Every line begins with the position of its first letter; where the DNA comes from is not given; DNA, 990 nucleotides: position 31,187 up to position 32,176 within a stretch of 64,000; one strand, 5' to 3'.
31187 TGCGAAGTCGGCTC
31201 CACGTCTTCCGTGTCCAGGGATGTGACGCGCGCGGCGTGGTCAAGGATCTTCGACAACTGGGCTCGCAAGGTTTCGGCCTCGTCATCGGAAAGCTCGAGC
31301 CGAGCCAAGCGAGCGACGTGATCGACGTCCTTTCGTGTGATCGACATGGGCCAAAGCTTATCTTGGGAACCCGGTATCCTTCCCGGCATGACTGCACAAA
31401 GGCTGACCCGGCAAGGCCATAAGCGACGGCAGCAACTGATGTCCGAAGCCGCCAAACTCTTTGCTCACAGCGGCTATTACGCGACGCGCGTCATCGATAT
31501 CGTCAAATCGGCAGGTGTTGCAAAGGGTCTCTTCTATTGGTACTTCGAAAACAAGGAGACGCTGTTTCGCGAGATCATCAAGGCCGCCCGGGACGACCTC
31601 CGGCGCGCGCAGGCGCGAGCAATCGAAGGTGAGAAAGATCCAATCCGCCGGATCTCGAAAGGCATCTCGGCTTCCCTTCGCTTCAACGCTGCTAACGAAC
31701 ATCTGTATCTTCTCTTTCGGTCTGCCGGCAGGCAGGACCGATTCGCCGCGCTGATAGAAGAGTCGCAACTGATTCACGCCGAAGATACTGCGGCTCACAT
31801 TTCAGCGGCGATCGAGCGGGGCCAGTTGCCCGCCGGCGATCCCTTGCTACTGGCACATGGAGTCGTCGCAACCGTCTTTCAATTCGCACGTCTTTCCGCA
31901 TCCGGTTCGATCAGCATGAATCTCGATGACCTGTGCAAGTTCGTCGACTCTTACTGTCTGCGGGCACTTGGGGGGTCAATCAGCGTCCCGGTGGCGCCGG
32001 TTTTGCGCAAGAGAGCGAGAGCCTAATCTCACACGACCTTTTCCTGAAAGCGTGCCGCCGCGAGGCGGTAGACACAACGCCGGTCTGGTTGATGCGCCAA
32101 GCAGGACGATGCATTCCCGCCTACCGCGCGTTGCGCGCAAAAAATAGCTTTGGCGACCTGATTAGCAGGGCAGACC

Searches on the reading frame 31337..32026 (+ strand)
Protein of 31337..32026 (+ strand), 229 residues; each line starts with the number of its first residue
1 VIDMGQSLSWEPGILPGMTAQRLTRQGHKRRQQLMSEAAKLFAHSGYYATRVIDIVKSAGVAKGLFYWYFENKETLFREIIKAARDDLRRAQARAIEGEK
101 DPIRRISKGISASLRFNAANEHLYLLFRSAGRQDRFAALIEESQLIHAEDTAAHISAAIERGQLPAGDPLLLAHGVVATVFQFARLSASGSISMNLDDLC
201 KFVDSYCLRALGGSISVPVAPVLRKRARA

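Call 53: search_protein_families(library=ncbifam, proteins=[window:31337-32026:+], max_evalue=0.01)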
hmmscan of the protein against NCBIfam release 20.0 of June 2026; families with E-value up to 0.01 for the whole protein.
window:31337-32026:+ (229 aa): 19 families
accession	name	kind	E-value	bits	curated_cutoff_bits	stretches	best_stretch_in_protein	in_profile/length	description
NF041196.1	ScbR_bind_reg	equivalog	3.2e-13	50.3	150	1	30-106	7-83/191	ScbR family autoregulator-binding transcription factor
NF007430.0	PRK09975.1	equivalog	7.4e-13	48.1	274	1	20-120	2-103/220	acrEF/envCD operon transcriptional regulator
NF053731.1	TransRegFasRMycb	equivalog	3.1e-12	46.7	330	1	21-129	5-112/199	HTH-type transcriptional activator FasR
NF007949.0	PRK10668.1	equivalog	6.4e-12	45.4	271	1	21-87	3-69/216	multidrug efflux transporter transcriptional repressor AcrR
NF051852.1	efflux_TF_MtrR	exception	1e-11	45.1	280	1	26-100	7-81/205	multidrug efflux system transcriptional repressor MtrR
TIGR03384.1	betaine_BetI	equivalog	1.1e-11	44.8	201.3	1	27-117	6-96/189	choline-binding transcriptional repressor BetI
NF050111.1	TransRegSACE7040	equivalog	8.3e-11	42.1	250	1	29-123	1-95/186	SACE_7040 family transcriptional regulator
NF053878.1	FATransRegFadRBac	equivalog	1.4e-10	41.3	200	1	31-126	5-100/190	fatty acid metabolism transcriptional regulator FadR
NF051457.1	acryl_TF_AcuR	equivalog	1.2e-09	37.7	247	1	23-108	11-97/204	acrylate utilization transcriptional regulator AcuR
NF001978.0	PRK00767.1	equivalog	1.6e-09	37.9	118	1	30-115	10-96/197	transcriptional regulator BetI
TIGR03613.1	RutR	equivalog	7.6e-08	32.5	368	1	24-185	3-165/202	pyrimidine utilization regulatory protein R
NF011584.0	PRK15008.1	equivalog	1.6e-07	31.4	230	1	28-186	17-176/212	HTH-type transcriptional regulator RutR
NF037937.1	septum_RefZ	equivalog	3.5e-07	30.3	180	1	31-123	1-95/195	forespore capture DNA-binding protein RefZ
NF058643.1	TranRegCurRPseudo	equivalog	9.5e-07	28.7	300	1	29-77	7-55/193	TetR family transcriptional repressor CurR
TIGR03968.1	mycofact_TetR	equivalog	2.6e-06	27.1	224.9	1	22-90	2-70/190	mycofactocin system transcriptional regulator MftR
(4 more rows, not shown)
